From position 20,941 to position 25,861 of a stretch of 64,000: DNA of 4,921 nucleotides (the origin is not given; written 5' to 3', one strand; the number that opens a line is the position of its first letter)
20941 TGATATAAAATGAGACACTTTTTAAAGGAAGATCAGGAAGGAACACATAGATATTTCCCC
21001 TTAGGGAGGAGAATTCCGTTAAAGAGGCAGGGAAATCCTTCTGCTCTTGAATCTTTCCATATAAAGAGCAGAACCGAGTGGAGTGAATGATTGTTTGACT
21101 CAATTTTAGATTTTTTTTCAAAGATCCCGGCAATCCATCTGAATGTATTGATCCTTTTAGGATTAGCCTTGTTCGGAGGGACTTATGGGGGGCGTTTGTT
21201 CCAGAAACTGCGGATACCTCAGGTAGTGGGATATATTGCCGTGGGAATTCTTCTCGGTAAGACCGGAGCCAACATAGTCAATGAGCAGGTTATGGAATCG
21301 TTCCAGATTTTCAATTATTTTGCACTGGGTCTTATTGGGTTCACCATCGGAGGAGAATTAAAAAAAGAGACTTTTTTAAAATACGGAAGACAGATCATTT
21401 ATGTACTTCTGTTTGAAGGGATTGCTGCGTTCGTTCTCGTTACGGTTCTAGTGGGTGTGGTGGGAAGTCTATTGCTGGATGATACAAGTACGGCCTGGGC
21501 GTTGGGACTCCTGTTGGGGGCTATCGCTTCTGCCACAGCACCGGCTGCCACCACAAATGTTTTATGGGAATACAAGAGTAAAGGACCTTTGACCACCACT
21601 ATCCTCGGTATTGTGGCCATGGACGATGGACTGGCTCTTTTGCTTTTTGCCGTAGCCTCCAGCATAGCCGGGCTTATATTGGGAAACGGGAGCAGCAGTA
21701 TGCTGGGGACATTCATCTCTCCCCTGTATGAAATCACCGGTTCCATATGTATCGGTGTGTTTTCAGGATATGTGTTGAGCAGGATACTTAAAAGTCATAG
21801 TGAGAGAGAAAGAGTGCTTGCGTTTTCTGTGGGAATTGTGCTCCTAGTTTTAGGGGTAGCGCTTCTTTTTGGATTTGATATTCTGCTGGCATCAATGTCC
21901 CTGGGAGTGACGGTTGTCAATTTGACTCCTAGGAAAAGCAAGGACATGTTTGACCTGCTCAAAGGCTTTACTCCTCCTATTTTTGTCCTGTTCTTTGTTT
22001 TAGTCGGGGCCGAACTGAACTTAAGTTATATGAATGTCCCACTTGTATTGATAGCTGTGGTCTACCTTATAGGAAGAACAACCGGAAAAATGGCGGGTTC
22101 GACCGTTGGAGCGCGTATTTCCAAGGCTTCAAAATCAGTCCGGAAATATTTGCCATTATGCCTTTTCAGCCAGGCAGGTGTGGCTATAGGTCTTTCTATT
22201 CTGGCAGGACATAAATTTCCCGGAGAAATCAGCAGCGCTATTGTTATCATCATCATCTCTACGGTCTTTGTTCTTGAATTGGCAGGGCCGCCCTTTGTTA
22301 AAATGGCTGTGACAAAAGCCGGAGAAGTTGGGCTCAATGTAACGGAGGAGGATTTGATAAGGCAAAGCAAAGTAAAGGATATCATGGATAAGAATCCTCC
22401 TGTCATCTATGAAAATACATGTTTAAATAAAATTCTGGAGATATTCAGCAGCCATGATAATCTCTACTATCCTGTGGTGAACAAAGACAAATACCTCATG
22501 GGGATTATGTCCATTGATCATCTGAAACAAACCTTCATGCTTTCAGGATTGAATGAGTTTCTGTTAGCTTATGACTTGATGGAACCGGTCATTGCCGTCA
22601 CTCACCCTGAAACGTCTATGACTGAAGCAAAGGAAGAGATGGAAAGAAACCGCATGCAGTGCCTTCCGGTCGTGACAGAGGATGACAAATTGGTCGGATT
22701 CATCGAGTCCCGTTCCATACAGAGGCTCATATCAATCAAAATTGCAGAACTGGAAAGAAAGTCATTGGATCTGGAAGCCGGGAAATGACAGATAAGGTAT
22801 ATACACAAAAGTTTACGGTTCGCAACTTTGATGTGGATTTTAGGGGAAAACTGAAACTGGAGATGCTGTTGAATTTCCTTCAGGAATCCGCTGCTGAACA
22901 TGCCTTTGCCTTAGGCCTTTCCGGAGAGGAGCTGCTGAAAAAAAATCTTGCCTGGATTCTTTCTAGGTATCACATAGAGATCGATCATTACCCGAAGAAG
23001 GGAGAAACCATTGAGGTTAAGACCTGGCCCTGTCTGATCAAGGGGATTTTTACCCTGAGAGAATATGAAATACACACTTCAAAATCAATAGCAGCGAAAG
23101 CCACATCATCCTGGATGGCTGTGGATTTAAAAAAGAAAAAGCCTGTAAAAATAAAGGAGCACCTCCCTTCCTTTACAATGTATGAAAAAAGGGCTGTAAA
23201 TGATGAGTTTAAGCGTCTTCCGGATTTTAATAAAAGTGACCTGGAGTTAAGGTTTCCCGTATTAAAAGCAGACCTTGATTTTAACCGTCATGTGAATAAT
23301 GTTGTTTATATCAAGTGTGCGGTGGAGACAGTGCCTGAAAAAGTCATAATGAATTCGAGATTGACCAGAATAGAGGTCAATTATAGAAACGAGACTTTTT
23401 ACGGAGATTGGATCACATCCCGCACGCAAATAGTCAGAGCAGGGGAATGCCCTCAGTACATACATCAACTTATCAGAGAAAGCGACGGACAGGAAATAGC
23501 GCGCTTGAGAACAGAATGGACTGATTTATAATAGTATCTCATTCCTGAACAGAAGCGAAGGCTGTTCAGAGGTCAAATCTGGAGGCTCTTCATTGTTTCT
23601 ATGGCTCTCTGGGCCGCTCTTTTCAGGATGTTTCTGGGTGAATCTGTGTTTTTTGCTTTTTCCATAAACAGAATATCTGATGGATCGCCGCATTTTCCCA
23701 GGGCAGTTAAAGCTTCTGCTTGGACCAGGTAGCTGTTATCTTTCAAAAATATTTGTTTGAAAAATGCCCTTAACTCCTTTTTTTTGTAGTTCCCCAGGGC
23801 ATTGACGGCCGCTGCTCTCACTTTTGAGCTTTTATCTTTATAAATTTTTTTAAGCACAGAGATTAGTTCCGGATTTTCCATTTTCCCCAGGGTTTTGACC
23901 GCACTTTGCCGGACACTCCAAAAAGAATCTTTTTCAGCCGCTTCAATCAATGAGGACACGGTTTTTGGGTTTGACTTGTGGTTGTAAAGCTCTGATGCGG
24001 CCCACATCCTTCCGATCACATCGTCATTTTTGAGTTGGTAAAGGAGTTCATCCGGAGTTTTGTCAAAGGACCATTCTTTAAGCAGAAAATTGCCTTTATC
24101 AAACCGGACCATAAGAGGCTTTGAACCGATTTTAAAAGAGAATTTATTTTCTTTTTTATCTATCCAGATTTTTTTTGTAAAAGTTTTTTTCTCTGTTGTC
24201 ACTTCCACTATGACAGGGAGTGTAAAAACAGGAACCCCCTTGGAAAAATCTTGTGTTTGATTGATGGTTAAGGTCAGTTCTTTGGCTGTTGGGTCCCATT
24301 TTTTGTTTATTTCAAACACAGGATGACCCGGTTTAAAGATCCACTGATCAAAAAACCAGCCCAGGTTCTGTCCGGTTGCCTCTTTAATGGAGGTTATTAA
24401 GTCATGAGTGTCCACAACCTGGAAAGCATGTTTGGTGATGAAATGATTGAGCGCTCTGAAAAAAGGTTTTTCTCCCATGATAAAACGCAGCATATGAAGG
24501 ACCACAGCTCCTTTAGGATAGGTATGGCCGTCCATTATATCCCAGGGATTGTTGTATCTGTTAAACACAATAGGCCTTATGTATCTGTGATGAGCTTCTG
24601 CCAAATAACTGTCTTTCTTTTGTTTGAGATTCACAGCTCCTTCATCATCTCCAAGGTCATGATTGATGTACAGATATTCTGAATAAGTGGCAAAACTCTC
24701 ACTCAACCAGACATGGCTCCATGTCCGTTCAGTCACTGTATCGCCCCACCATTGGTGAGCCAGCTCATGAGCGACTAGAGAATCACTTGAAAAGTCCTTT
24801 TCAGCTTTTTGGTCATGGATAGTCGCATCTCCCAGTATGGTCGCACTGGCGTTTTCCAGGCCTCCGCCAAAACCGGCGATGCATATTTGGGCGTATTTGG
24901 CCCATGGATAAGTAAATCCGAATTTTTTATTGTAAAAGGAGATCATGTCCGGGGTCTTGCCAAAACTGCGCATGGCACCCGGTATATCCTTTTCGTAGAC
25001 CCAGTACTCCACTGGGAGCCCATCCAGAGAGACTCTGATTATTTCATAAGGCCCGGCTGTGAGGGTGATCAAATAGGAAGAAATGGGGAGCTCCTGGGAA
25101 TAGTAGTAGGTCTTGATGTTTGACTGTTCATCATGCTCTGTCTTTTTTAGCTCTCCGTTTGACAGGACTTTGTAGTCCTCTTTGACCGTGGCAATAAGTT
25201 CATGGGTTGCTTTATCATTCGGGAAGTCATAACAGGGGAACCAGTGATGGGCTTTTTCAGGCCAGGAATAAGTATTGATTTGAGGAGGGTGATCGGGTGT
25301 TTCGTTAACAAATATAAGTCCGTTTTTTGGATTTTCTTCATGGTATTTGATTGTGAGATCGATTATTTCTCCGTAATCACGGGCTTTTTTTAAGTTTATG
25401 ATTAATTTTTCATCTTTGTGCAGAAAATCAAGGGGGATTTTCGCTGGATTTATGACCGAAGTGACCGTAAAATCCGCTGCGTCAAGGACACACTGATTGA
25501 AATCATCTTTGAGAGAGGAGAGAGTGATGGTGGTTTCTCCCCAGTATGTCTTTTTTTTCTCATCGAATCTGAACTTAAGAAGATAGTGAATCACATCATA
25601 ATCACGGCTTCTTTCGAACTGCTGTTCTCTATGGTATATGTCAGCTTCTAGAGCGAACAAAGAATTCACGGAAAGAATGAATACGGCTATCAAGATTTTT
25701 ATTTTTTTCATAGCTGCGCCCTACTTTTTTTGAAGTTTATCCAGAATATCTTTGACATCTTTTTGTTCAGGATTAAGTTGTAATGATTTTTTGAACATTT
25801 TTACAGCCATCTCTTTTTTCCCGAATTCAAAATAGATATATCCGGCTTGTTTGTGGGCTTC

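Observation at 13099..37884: A 19-bp motif repeated three times upstream of exported/membrane genes: candidate regulon of the propeller-LuxR protein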

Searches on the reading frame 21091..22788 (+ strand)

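Call 14: search_protein_families(library=pfam, proteins=[window:21091-22788:+])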
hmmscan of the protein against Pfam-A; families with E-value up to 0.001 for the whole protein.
window:21091-22788:+ (565 aa): 2 families
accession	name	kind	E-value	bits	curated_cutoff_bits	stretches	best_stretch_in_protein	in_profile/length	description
PF00999.27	Na_H_Exchanger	-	2.4e-35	122.5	26.2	1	26-402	4-372/375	Sodium/hydrogen exchanger, transmembrane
PF00571.33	CBS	-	4.2e-18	65.8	24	2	495-547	3-55/57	CBS domain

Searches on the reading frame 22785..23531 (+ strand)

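Call 14: search_protein_families(library=pfam, proteins=[window:22785-23531:+])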
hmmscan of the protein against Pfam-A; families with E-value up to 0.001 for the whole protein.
window:22785-23531:+ (248 aa): 3 families
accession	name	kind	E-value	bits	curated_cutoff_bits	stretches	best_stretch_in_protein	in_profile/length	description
PF01643.23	Acyl-ACP_TE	-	3.5e-28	98.4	23.7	1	4-126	2-126/131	Acyl-ACP thioesterase N-terminal domain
PF20791.3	Acyl-ACP_TE_C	-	1.2e-20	74.1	21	1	151-246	6-100/101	Acyl-ACP thioesterase C-terminal domain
PF13279.12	4HBT_2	-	6.4e-11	43.2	25.5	0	16-127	5-118/122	Thioesterase-like superfamily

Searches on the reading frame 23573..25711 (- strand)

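Call 14: search_protein_families(library=pfam, proteins=[window:23573-25711:-])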
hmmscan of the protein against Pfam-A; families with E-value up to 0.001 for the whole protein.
window:23573-25711:- (712 aa): 6 families
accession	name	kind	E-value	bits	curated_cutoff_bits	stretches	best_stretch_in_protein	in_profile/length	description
PF01433.26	Peptidase_M1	-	4.5e-44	151.1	27.7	1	250-457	3-218/218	Peptidase family M1 domain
PF13646.12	HEAT_2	-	6.4e-21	74.9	27.7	2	618-704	2-87/88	HEAT repeats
PF17900.6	Peptidase_M1_N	-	1.5e-20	74.5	25.8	1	41-214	3-186/186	Peptidase M1 N-terminal domain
PF02985.28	HEAT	-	2.5e-08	33.9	23.5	0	617-641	2-26/31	HEAT repeat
PF03130.22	HEAT_PBS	-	2.3e-05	24.9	20.9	0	600-625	1-26/27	PBS lyase HEAT-like repeat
PF11940.14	DUF3458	-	0.00099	19.9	28.6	0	462-532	1-78/95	Domain of unknown function (DUF3458) Ig-like fold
